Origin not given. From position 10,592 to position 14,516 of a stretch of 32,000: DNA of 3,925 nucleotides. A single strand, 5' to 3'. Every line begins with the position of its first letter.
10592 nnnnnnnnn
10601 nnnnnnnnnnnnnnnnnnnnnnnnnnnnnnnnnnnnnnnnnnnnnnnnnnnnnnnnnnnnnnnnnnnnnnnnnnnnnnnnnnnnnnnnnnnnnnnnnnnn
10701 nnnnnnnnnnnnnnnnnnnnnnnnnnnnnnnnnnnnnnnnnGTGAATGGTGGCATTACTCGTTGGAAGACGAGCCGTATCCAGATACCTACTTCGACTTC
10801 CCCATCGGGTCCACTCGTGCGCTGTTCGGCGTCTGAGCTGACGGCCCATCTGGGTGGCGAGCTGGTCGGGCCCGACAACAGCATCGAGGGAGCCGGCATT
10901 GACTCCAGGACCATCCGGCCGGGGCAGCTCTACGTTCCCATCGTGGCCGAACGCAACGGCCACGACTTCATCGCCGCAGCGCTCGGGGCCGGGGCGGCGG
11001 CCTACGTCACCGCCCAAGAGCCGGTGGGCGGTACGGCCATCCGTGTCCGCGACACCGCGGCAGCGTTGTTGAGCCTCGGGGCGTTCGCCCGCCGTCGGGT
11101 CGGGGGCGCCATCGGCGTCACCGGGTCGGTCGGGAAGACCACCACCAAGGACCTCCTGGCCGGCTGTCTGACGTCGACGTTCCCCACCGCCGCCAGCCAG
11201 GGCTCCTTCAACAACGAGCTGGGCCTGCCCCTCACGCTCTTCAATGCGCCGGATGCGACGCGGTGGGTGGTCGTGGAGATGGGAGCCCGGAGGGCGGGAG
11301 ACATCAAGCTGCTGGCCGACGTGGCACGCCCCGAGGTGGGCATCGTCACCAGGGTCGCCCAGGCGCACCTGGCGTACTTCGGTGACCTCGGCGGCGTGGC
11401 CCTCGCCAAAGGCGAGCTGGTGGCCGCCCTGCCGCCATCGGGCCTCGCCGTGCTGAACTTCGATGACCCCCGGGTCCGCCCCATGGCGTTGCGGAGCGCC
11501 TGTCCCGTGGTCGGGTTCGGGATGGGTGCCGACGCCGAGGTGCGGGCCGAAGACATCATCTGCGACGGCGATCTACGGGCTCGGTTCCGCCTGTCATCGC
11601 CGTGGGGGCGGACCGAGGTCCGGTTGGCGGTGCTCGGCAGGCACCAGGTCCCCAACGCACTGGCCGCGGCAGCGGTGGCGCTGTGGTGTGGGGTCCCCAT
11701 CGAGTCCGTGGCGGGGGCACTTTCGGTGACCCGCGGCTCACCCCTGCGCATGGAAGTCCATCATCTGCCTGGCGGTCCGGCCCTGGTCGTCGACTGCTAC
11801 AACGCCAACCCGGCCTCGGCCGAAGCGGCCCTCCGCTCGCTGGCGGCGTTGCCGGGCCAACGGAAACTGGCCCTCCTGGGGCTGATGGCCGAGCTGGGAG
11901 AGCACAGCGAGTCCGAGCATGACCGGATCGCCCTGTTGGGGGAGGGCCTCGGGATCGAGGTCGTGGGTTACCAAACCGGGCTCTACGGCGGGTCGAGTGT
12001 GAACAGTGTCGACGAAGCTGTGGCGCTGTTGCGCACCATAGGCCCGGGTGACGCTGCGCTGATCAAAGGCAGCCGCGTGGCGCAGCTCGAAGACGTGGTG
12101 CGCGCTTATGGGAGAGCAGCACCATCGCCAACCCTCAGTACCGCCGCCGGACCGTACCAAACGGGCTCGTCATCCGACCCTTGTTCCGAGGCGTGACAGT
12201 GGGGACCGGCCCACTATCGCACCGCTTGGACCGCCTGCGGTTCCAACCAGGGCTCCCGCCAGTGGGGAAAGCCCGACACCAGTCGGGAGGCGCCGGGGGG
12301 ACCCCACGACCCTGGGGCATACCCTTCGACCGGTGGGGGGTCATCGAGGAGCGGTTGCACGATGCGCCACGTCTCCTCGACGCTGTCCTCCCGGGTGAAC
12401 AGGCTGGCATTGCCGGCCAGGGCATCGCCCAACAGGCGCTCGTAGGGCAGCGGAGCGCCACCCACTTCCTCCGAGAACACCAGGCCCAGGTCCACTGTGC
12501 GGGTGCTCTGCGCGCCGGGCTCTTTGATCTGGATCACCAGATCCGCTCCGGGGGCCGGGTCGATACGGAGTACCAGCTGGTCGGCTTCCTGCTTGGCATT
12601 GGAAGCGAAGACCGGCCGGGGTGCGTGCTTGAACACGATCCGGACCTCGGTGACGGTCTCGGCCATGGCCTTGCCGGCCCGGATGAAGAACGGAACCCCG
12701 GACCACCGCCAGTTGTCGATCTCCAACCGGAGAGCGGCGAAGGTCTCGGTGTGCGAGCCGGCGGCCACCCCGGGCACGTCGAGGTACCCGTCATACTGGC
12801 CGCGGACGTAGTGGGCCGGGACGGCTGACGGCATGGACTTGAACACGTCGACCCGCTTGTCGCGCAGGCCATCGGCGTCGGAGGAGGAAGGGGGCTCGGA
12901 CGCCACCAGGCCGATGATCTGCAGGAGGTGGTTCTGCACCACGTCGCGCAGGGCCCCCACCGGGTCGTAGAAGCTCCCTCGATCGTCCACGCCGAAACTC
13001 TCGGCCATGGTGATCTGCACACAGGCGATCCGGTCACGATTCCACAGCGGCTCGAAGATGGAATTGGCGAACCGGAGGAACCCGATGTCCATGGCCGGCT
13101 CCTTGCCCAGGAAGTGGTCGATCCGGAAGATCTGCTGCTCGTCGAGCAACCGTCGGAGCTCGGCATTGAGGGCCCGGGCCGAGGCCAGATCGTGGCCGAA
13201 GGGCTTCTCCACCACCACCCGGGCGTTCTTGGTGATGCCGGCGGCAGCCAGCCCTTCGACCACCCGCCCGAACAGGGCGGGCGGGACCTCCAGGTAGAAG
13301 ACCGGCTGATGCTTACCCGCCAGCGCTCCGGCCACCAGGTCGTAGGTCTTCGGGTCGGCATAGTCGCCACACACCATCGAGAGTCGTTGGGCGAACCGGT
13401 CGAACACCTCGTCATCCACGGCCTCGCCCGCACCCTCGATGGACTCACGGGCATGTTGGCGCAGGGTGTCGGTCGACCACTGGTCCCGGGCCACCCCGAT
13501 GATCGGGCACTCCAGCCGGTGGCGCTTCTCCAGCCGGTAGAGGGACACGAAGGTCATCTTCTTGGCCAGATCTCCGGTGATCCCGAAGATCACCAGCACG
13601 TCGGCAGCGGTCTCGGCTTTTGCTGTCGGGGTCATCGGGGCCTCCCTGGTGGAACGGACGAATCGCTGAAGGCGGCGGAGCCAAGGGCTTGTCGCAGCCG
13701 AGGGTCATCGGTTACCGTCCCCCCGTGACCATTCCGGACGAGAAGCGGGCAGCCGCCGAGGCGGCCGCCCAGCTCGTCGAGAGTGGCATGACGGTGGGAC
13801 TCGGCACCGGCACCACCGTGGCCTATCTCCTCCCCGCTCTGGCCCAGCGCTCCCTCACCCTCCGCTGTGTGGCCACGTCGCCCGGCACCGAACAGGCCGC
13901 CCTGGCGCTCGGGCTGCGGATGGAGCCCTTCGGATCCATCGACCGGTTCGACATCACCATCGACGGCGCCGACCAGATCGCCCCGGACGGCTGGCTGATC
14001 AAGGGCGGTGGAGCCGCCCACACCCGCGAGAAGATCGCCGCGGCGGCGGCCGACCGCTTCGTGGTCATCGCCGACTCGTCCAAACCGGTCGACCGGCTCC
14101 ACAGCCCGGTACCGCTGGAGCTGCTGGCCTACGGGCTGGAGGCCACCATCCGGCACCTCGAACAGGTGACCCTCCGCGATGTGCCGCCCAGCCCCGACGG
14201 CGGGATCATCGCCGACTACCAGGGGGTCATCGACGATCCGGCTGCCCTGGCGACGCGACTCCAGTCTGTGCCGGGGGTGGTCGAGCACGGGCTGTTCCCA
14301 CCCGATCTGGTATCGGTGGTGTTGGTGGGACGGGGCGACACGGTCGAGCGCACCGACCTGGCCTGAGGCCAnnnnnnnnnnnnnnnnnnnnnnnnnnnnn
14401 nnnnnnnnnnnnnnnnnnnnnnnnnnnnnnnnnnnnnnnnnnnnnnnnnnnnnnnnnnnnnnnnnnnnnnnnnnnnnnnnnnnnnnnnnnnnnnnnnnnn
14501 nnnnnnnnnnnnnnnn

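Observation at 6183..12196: Complete vanRS / vanHAX glycopeptide-resistance cassette embedded among housekeeping genes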

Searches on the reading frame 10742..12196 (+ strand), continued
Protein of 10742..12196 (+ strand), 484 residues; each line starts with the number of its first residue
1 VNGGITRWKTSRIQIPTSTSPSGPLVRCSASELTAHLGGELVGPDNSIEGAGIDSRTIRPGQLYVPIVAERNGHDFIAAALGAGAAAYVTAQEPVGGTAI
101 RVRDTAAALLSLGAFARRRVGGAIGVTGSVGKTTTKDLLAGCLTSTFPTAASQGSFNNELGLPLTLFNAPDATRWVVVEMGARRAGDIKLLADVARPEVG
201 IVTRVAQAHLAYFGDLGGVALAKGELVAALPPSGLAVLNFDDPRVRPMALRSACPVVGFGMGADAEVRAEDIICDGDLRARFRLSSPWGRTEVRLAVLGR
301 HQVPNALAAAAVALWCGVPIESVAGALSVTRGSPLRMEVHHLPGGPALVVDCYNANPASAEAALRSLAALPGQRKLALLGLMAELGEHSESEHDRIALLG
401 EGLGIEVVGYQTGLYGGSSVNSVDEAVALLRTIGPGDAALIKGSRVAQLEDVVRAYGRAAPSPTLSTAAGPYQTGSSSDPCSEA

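Call 60: list_cluster_members(proteins=[L109:4891-5964:-, L109:6001-7314:+, L110:6001-7314:+, L110:4891-5964:-, L115:6001-7404:+, L115:4881-5954:-, L116:6001-7365:+, L116:4883-5965:-, L125:4891-5964:-, L079:8653-9963:-])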
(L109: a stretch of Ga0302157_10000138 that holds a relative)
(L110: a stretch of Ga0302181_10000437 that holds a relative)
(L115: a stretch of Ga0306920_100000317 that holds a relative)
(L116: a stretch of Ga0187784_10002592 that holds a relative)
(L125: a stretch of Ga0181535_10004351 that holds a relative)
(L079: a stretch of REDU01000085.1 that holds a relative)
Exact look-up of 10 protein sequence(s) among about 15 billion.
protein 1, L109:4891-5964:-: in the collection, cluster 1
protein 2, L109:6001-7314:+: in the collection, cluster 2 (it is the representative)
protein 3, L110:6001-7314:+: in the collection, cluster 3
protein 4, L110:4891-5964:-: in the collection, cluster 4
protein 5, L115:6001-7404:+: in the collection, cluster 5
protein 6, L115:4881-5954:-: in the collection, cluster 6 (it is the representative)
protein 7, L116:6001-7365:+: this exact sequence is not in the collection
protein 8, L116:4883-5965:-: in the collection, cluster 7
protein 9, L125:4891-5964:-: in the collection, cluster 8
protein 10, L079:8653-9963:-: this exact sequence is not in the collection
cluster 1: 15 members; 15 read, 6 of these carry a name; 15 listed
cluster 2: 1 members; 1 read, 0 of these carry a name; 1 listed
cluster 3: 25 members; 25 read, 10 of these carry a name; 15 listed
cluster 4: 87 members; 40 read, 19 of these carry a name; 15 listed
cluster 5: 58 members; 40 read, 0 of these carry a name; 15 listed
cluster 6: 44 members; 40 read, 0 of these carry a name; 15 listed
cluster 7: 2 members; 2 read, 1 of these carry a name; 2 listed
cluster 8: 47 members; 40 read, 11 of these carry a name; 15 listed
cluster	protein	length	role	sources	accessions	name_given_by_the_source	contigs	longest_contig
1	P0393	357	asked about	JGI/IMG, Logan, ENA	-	D-alanine-D-alanine ligase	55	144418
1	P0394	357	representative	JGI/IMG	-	-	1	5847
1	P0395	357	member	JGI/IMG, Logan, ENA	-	D-alanine-D-alanine ligase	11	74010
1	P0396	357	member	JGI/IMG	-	D-alanine-D-alanine ligase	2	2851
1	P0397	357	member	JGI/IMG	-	D-alanine-D-alanine ligase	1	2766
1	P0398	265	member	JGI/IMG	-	D-alanine-D-alanine ligase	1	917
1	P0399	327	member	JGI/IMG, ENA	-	D-alanine-D-alanine ligase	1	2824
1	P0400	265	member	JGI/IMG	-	-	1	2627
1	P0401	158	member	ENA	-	-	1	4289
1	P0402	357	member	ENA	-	-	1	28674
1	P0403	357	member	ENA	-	-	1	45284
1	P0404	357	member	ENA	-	-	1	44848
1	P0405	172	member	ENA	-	-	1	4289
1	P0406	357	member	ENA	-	-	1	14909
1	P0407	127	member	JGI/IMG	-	-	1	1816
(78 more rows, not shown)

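Call 65: search_dna_similar(query=window:10817-12193:+, collection=plasmids, mode=protein, max_rows=12, max_evalue=1e-30)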
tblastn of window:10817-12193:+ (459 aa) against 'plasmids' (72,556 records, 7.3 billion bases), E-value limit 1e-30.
Records with a match: 18; places in all: 20; records where one place covers at least 80% of the query: 2.
Best place of each record, by identity: <60% 18.
By first word of the organism name: Streptomyces 13; Kitasatospora 1; Embleya 1; Nonomuraea 1; Tsukamurella 1; Brevibacillus 1.
By predicted mobility (MOB-suite, as given by PLSDB): non-mobilizable 13; mobilizable 5.
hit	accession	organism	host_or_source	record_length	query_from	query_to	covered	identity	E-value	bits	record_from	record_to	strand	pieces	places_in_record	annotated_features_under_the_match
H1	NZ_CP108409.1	Kitasatospora sp. NBC_01300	-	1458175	29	426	87%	41.7%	1e-41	165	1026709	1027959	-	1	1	record has no annotation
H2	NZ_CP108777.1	Embleya sp. NBC_00896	-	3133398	7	371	80%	44.7%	2e-36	150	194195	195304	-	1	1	none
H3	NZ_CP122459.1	Streptomyces sp. 11x1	cell culture,soil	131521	28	427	87%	40.0%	9e-43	169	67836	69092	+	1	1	murF: UDP-N-acetylmuramoyl-tripeptide--D-alanyl-D- alanine ligase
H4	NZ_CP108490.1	Streptomyces sp. NBC_01244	-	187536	1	350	76%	45.1%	3e-47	182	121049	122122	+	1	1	murF: UDP-N-acetylmuramoyl-tripeptide--D-alanyl-D- alanine ligase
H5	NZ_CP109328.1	Streptomyces sp. NBC_01591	-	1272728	28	371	75%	45.1%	3e-47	182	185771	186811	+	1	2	none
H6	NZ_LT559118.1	Nonomuraea gerenzanensis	-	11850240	28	332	66%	48.9%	2e-46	180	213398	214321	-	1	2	none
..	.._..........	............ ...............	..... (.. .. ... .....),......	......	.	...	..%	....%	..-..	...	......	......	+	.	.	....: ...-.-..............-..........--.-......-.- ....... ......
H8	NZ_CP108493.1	Streptomyces sp. NBC_01243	-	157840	4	332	72%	43.5%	1e-41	166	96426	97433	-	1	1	murF: UDP-N-acetylmuramoyl-tripeptide--D-alanyl-D- alanine ligase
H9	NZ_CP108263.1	Streptomyces sp. NBC_00053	-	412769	4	332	72%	43.5%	1e-41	166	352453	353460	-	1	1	murF: UDP-N-acetylmuramoyl-tripeptide--D-alanyl-D- alanine ligase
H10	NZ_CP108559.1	Streptomyces sp. NBC_01205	-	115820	28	350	70%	43.9%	2e-38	156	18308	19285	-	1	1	murF: UDP-N-acetylmuramoyl-tripeptide--D-alanyl-D- alanine ligase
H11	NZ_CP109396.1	Streptomyces sp. NBC_01527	-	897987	28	332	66%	44.4%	4e-34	172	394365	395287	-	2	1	none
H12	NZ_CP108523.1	Streptomyces sp. NBC_01230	-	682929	28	332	66%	44.4%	4e-34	172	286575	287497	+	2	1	none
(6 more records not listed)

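Call 74: search_protein_families(library=ncbifam, proteins=[L109:4891-5964:-, L109:6001-7314:+, L116:4883-5965:-], max_evalue=1e-40)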
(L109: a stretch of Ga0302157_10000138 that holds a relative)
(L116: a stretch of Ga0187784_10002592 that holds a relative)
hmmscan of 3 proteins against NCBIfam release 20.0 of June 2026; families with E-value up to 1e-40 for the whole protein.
L109:4891-5964:- (357 aa): 28 families (the best 25 are shown)
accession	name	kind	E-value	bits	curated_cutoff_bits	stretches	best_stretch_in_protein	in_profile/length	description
NF002528.0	PRK01966.1-4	subfamily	2.9e-107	358.7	262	1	7-346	7-363/366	D-alanine--D-alanine ligase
NF002525.0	PRK01966.1-1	equivalog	1.2e-96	323.9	457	1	8-353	7-362/364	D-alanine--D-alanine ligase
NF002526.0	PRK01966.1-2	equivalog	3.9e-95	318.8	449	1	7-350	6-356/362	D-alanine--D-alanine ligase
TIGR01205.1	D_ala_D_alaTIGR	subfamily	2.3e-93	312.7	245.65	1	7-340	2-316/318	D-alanine--D-alanine ligase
NF002529.0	PRK01966.1-5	equivalog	1.4e-81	274.1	472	1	7-348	6-343/348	D-alanine--D-alanine ligase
NF000091.3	D_ala_D_ser_VanG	exception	1.5e-78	264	495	1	7-340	3-342/344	D-alanine--D-serine ligase VanG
NF002378.0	PRK01372.1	subfamily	7e-76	254.8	243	1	93-342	61-302/305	D-alanine--D-alanine ligase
NF000207.3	D_ala_D_ser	equivalog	1.5e-72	244.6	520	1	7-342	3-340/342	D-alanine--D-serine ligase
NF002527.0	PRK01966.1-3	equivalog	4.1e-70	236.6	310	1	7-337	5-324/332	D-alanine--D-alanine ligase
NF000206.1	D_ala_D_lac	equivalog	2.8e-62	210.7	550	1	7-341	6-340/342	D-alanine--(R)-lactate ligase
NF012214.1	D_ala_D_ser_VanC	exception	2.5e-59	201.2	650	1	7-342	4-346/350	D-alanine--D-serine ligase VanC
NF012215.1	D_ala_D_lac_VanD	exception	2.1e-58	198.3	700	1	7-341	6-340/343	D-alanine--(R)-lactate ligase VanD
NF000093.1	D_ala_D_ser_VanN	exception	6.4e-57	193.2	700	1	7-342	4-341/343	D-alanine--D-serine ligase VanN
NF000032.1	D_ala_D_ser_VanL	exception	1.7e-56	191.9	750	1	7-342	7-344/349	D-alanine--D-serine ligase VanL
NF012213.0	VanC1_ser_lig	exception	1.2e-55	188.7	775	1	7-342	4-339/343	D-alanine--D-serine ligase VanC1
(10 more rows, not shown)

L109:6001-7314:+ (437 aa): 4 families
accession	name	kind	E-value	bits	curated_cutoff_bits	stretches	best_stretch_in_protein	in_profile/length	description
TIGR01143.1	murF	subfamily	6.9e-103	344.8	288.6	1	28-430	1-416/418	UDP-N-acetylmuramoyl-tripeptide--D-alanyl-D-alanine ligase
NF008896.0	PRK11929.1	equivalog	5.7e-102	342.2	1023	1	16-433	520-957/965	bifunctional UDP-N-acetylmuramoyl-L-alanyl-D-glutamate--2,6-diaminopimelate ligase MurE/UDP-N-acetylmuramoyl-tripeptide--D-alanyl-D-alanine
NF008041.0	PRK10773.1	equivalog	5.5e-73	246.2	551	1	2-434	3-449/453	UDP-N-acetylmuramoyl-tripeptide--D-alanyl-D-alanine ligase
NF010693.0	PRK14093.1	equivalog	1.8e-66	224.8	544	1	6-430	10-462/479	UDP-N-acetylmuramoylalanyl-D-glutamyl-2,6-diaminopimelate--D-alanyl-D-alanine ligase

L116:4883-5965:- (360 aa): 28 families (the best 25 are shown)
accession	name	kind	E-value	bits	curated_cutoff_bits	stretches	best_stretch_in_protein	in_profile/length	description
NF002528.0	PRK01966.1-4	subfamily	7.8e-109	363.8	262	1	7-348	7-365/366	D-alanine--D-alanine ligase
NF002525.0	PRK01966.1-1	equivalog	2.4e-98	329.4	457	1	7-353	6-362/364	D-alanine--D-alanine ligase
NF002526.0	PRK01966.1-2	equivalog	6e-97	324.8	449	1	7-351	6-357/362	D-alanine--D-alanine ligase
TIGR01205.1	D_ala_D_alaTIGR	subfamily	6.1e-92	308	245.65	1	7-338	2-314/318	D-alanine--D-alanine ligase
NF000091.3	D_ala_D_ser_VanG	exception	8.7e-81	271.4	495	1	7-338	3-340/344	D-alanine--D-serine ligase VanG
NF002529.0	PRK01966.1-5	equivalog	2.3e-80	270.2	472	1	7-348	6-343/348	D-alanine--D-alanine ligase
NF002378.0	PRK01372.1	subfamily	2.9e-77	259.4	243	1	81-341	51-301/305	D-alanine--D-alanine ligase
NF000207.3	D_ala_D_ser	equivalog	1.6e-71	241.2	520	1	7-342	3-340/342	D-alanine--D-serine ligase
NF002527.0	PRK01966.1-3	equivalog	6.3e-69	232.7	310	1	7-336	5-323/332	D-alanine--D-alanine ligase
NF000206.1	D_ala_D_lac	equivalog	1e-61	208.9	550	1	7-341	6-340/342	D-alanine--(R)-lactate ligase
NF012214.1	D_ala_D_ser_VanC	exception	5e-58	196.9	650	1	7-343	4-347/350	D-alanine--D-serine ligase VanC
NF012213.0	VanC1_ser_lig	exception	6.2e-58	196.3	775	1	7-343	4-340/343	D-alanine--D-serine ligase VanC1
NF011168.0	PRK14570.1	equivalog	1.3e-57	195.8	505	1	7-349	5-354/364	D-alanyl-alanine synthetase A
NF000093.1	D_ala_D_ser_VanN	exception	1.9e-56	191.6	700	1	7-343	4-342/343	D-alanine--D-serine ligase VanN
NF000372.1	D_ala_D_lac_VanI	exception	3e-56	191.2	700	1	7-340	6-339/341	D-alanine--(R)-lactate ligase VanI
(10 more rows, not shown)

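Call 79: list_cluster_members(proteins=[L098:620-1693:-, L099:3115-4188:-, L100:1529-2602:-, L101:2822-3895:-, L103:3957-5030:-, L114:4461-5534:-, L127:4891-5964:-, L122:2277-3350:-, L118:4881-5954:-, L117:1002-2075:-])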
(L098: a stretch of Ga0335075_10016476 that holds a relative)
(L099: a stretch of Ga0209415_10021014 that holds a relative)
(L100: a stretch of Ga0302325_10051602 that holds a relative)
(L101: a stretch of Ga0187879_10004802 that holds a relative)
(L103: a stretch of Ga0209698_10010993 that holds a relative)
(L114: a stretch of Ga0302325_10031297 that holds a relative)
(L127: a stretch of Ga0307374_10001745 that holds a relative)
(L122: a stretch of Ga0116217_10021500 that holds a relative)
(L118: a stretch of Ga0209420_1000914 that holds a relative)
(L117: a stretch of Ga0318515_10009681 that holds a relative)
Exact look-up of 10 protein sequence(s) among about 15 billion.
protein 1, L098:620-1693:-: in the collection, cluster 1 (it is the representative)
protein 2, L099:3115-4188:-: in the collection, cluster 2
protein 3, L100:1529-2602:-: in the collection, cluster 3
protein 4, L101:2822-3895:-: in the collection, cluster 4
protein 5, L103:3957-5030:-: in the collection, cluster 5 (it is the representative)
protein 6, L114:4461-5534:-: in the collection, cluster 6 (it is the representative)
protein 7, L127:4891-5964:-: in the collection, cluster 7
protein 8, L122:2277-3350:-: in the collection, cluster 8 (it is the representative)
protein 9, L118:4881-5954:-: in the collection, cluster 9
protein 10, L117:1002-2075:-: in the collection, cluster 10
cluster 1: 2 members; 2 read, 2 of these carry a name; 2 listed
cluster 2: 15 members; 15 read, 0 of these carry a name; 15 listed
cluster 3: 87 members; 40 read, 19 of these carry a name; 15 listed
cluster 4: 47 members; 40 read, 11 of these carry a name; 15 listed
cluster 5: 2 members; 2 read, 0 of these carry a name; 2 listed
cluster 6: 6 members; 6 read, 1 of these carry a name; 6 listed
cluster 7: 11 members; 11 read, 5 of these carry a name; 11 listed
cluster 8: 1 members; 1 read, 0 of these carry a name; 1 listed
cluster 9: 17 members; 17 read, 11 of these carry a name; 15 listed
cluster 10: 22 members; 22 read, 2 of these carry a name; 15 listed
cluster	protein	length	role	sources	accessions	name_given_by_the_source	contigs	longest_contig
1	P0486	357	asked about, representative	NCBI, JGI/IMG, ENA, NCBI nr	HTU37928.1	MAG TPA: D-alanine--D-alanine ligase family protein [Acidimicrobiales bacterium] | D-alanine--D-alanine ligase family protein [Acidimicrobiales bacterium]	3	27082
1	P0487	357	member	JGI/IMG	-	D-alanine-D-alanine ligase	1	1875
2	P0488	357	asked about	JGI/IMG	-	-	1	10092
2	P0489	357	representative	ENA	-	-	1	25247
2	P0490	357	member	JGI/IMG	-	-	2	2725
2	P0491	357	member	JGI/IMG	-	-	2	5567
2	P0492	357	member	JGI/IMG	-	-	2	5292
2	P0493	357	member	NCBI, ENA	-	-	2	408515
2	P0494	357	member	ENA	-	-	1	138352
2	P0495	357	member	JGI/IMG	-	-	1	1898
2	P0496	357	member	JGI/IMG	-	-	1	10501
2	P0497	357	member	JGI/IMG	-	-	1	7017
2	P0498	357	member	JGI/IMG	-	-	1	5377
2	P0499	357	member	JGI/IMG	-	-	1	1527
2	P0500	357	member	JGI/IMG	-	-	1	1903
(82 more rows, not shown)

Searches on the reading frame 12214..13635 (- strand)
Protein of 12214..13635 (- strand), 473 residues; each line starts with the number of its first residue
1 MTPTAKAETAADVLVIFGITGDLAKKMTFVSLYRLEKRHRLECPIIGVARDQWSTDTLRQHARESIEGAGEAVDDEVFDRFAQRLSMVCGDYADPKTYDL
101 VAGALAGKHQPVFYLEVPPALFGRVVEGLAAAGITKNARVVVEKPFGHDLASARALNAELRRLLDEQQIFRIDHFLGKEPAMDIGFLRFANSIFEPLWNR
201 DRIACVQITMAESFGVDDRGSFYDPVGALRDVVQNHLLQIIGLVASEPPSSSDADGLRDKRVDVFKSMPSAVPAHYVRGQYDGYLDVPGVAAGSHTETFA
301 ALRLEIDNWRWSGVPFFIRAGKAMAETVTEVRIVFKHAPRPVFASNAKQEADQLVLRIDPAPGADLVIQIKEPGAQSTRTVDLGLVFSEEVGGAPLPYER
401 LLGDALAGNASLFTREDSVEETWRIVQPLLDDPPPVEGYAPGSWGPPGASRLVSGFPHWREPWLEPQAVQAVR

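Call 4: search_protein_families(library=ncbifam, proteins=[window:12214-13635:-])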
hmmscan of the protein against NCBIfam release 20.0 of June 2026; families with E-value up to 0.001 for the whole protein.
window:12214-13635:- (473 aa): 3 families
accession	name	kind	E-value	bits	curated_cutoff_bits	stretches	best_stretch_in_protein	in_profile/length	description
TIGR00871.1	zwf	equivalog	4.7e-152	507.1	400.6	1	12-460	3-484/486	glucose-6-phosphate dehydrogenase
NF009492.0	PRK12853.1-3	equivalog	4.8e-143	477.5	428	1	6-456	4-467/472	glucose-6-phosphate dehydrogenase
NF004331.0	PRK05722.2-1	equivalog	1.4e-58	199.1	622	1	14-337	6-326/425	glucose-6-phosphate dehydrogenase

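Call 10: find_encoding_contigs(protein=window:12214-13635:-, flank=10000, max_places=6)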
Protein window:12214-13635:- (473 aa): no gene with exactly this product is on record in the collection.

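Call 45: search_protein_families(library=pfam, proteins=[window:12214-13635:-], max_evalue=0.00001)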
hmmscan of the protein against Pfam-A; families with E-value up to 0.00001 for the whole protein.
window:12214-13635:- (473 aa): 2 families
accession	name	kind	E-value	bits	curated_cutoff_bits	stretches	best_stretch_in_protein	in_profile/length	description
PF02781.21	G6PD_C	-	3.2e-92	309.2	27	1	187-454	3-289/296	Glucose-6-phosphate dehydrogenase, C-terminal domain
PF00479.28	G6PD_N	-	5.1e-48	164.6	22.1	1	15-179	1-179/183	Glucose-6-phosphate dehydrogenase, NAD binding domain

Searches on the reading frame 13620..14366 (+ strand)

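Call 12: search_protein_families(library=pfam, proteins=[window:13620-14366:+], max_evalue=0.00001)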
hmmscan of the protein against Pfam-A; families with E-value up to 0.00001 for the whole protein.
window:13620-14366:+ (248 aa): 2 families
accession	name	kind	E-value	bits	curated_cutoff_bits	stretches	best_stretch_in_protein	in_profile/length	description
PF06026.20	Rib_5-P_isom_A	-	1.9e-40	138.8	26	1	83-240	2-172/173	Ribose 5-phosphate isomerase A (phosphoriboisomerase A)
PF00455.28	DeoRC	-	4.1e-10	40.3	31.8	1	40-81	4-46/160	DeoR C terminal sensor domain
